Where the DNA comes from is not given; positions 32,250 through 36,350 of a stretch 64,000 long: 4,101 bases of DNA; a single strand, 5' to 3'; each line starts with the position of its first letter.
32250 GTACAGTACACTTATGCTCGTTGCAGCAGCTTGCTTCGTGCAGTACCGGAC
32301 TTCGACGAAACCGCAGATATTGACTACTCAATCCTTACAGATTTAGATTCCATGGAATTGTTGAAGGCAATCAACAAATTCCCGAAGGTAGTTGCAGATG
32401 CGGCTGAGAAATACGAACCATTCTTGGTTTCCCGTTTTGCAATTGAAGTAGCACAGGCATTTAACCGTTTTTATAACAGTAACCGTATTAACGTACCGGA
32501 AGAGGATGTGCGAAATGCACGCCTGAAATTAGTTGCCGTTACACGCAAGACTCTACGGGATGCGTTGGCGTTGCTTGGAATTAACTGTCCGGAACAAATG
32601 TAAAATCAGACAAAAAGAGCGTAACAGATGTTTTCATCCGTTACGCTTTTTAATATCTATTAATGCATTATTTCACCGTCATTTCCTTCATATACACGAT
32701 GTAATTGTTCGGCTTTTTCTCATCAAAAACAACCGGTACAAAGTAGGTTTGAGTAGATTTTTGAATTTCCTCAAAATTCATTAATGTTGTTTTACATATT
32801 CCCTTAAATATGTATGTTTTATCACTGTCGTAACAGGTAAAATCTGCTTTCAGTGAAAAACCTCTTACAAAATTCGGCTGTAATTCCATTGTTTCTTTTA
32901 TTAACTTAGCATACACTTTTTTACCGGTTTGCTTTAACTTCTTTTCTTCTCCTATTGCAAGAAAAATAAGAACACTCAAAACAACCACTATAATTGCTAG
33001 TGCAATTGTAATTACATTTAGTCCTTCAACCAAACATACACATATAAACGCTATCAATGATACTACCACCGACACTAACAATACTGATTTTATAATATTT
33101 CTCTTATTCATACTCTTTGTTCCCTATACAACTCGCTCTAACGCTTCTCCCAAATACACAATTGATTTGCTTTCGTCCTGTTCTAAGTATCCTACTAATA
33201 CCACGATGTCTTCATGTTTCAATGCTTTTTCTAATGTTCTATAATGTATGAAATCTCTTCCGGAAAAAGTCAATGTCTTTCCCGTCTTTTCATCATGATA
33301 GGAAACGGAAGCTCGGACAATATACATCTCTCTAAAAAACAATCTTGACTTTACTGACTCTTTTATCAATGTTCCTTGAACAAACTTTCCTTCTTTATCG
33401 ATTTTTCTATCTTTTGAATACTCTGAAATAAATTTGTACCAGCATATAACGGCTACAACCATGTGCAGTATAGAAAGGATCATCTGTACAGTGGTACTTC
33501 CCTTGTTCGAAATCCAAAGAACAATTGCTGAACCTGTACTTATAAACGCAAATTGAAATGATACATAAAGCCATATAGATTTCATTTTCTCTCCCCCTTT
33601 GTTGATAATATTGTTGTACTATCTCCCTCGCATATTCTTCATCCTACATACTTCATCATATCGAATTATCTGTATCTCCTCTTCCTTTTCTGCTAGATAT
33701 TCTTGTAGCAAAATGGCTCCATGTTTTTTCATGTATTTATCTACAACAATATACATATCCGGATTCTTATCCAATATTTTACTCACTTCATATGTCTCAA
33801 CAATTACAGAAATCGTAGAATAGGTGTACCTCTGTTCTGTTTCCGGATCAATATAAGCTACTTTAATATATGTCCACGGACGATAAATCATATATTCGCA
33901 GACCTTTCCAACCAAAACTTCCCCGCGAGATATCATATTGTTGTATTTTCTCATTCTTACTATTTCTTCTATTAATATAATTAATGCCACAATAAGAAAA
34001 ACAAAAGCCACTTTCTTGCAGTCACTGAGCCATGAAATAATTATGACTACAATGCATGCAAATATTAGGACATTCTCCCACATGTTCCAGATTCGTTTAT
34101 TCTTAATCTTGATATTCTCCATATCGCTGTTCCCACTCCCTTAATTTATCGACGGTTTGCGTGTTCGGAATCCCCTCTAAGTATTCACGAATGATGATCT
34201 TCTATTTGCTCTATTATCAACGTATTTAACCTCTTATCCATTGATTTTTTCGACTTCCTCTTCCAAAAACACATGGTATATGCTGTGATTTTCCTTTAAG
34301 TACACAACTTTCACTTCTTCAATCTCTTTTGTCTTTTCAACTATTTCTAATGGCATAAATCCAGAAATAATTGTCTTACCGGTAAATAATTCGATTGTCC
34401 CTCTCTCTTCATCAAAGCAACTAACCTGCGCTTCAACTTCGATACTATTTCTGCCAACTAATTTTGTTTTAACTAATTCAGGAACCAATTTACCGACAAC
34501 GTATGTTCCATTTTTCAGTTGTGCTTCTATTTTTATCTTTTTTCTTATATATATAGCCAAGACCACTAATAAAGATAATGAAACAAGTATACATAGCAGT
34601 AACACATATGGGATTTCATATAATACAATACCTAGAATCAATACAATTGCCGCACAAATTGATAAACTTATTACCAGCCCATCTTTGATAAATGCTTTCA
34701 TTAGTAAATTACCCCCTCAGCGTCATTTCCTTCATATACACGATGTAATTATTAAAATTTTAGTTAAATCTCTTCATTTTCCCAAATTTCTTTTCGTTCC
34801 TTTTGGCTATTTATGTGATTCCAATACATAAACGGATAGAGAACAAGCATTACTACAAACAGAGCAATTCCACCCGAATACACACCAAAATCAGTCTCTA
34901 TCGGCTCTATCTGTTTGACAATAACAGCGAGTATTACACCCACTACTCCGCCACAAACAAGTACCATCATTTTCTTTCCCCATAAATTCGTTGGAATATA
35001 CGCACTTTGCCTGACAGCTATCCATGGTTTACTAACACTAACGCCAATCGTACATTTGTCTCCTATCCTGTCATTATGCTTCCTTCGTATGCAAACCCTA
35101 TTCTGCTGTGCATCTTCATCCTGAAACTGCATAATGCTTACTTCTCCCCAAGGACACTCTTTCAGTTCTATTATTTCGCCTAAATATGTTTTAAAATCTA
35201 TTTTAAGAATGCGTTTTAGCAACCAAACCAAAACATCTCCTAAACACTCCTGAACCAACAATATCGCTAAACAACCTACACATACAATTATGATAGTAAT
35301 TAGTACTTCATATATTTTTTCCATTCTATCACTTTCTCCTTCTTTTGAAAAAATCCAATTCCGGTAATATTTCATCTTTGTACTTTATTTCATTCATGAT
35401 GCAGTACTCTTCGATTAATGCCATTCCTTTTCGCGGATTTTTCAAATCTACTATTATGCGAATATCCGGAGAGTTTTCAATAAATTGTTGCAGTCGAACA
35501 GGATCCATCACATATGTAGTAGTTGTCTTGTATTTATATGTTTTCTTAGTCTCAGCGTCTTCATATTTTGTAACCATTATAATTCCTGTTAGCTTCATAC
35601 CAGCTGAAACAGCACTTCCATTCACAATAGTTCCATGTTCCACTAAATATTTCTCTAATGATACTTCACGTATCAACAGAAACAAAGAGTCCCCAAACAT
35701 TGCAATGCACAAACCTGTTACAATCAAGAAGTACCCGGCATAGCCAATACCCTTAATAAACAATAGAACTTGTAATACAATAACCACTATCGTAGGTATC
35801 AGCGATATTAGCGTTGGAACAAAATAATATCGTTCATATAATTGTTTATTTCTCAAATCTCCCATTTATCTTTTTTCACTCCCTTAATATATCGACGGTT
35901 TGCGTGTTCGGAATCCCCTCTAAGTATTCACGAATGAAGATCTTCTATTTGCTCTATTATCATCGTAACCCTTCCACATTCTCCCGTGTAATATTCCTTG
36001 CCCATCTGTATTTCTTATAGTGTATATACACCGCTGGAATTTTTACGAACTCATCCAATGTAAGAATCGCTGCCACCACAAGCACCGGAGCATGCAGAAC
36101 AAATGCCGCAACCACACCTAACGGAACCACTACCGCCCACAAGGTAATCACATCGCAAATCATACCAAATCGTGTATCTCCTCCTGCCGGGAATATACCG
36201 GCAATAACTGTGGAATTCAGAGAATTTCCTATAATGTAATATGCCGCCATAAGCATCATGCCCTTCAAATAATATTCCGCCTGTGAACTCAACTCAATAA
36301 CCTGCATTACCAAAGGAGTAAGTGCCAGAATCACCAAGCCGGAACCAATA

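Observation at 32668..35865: Tandem array of six diverged small membrane-protein paralogues between argS and a MATE pump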

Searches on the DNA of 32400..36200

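Call 11: search_rna_families(source=window, start=32400, end=36200, threshold=evalue, max_evalue=5)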
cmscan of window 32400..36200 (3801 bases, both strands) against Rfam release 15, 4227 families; matches with E-value up to 5: 1.
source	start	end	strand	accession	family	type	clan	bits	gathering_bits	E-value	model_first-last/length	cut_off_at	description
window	32925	32986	-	RF03315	mir-723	Gene; miRNA;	-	19.3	63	3.9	1-60/60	no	mir-723 microRNA precursor family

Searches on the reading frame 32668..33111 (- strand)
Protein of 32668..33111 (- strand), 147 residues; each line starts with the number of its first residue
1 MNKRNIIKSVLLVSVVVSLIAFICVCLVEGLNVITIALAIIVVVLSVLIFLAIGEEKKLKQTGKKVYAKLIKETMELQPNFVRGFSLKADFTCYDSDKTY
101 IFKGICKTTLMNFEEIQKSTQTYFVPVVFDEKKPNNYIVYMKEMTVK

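Call 3: search_protein_families(library=pfam, proteins=[window:32668-33111:-], max_evalue=1)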
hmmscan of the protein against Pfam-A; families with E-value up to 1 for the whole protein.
window:32668-33111:- (147 aa): 3 families
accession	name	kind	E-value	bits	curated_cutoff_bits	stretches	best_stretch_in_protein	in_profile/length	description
PF19554.4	DUF6077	-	0.014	14.6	27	1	11-73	44-102/354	Family of unknown function (DUF6077)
PF20990.2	DUF2207_C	-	0.022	14.9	33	1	4-70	132-203/247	Predicted membrane protein (DUF2207) C-terminal domain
PF03186.18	CobD_Cbib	-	0.03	14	34.4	1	4-76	42-112/282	CobD/Cbib protein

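Call 4: search_protein_families(library=ncbifam, proteins=[window:32668-33111:-], max_evalue=1)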
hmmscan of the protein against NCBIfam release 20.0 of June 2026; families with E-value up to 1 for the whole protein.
window:32668-33111:- (147 aa): 2 families
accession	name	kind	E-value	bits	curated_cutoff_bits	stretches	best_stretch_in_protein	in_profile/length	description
TIGR02868.1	CydC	equivalog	0.039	12.6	329.05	1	9-81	134-206/530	thiol reductant ABC exporter subunit CydC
NF007813.0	PRK10522.1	equivalog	0.68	8.5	604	1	8-73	21-86/547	multidrug ABC transporter permease/ATP-binding protein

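Call 5: search_protein_families(library=padloc, proteins=[window:32668-33111:-], max_evalue=1)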
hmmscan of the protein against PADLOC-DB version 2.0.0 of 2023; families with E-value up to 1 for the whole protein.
window:32668-33111:- (147 aa): 3 families
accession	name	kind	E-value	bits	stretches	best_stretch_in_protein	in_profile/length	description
PDLC00721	Effector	-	0.00072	16.7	1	4-65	164-224/305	4TM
PDLC00725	Effector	-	0.0076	13.6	1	2-63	160-221/293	4TM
PDLC00715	Effector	-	0.019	12.2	1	4-51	177-224/315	4TM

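Call 98: search_protein_families(library=phrogs, proteins=[window:32668-33111:-], max_evalue=0.01)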
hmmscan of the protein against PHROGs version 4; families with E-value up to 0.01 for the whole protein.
window:32668-33111:- (147 aa): 0 families

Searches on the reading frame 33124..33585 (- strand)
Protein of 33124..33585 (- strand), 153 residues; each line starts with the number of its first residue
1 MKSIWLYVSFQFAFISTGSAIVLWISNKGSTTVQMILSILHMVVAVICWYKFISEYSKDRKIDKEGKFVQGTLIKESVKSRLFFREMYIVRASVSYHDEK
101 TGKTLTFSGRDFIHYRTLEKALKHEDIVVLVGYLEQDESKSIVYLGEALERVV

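Call 3: search_protein_families(library=pfam, proteins=[window:33124-33585:-], max_evalue=1)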
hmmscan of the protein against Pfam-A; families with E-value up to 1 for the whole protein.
window:33124-33585:- (153 aa): 4 families
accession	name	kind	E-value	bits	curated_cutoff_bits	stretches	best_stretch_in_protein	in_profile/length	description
PF07344.16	Amastin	-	0.038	14.3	27.2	1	9-60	72-123/157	Amastin surface glycoprotein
PF14015.11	DUF4231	-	0.096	13.6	24.7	0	7-57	17-68/103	Protein of unknown function (DUF4231)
PF02656.20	DUF202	-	0.14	13.1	23.4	1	7-49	13-55/68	Domain of unknown function (DUF202)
PF20193.3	DUF6556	-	0.17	12.6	28.1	1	32-77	31-74/113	Family of unknown function (DUF6556)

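Call 4: search_protein_families(library=ncbifam, proteins=[window:33124-33585:-], max_evalue=1)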
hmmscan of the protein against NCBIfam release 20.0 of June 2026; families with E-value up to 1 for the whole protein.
window:33124-33585:- (153 aa): 0 families

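Call 5: search_protein_families(library=padloc, proteins=[window:33124-33585:-], max_evalue=1)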
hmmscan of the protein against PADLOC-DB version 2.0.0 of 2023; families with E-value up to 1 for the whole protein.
window:33124-33585:- (153 aa): 0 families

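Call 98: search_protein_families(library=phrogs, proteins=[window:33124-33585:-], max_evalue=0.01)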
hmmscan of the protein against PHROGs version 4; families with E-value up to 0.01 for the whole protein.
window:33124-33585:- (153 aa): 0 families

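Call 100: find_related_loci(query=window:33124-33585:-, collection=viral_contigs, flank=3000)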
Query window:33124-33585:- (153 aa) in viral_contigs; peptide patterns used: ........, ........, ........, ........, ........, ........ (x = any residue, [..] = any of these).
25 stretches matched a pattern, but none encodes a relative of the query by tblastn (E <= 1e-3).

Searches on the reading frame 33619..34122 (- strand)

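Call 3: search_protein_families(library=pfam, proteins=[window:33619-34122:-], max_evalue=1)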
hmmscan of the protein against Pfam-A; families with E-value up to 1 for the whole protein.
window:33619-34122:- (167 aa): 2 families
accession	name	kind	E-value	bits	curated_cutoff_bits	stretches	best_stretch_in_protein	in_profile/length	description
PF19530.4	Ndh2_N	-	0.001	19.7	27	1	15-66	17-71/100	NAD(P)H-quinone oxidoreductase subunit 2 N-terminal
PF05047.22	L51_S25_CI-B8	-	0.12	12.9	26.6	1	118-152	14-47/52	Mitochondrial ribosomal protein L51 / S25 / CI-B8 domain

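Call 4: search_protein_families(library=ncbifam, proteins=[window:33619-34122:-], max_evalue=1)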
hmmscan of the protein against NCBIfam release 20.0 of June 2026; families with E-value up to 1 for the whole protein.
window:33619-34122:- (167 aa): 1 family
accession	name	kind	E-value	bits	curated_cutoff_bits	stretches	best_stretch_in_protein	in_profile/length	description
NF041739.1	ArtH_Nterm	subfamily_domain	0.49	10.1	55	1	11-62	6-56/61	archaeosortase H N-terminal-like domain-containing protein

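Call 5: search_protein_families(library=padloc, proteins=[window:33619-34122:-], max_evalue=1)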
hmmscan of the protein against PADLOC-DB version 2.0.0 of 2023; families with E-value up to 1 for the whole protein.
window:33619-34122:- (167 aa): 0 families

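Call 98: search_protein_families(library=phrogs, proteins=[window:33619-34122:-], max_evalue=0.01)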
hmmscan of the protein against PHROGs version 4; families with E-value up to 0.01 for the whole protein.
window:33619-34122:- (167 aa): 0 families
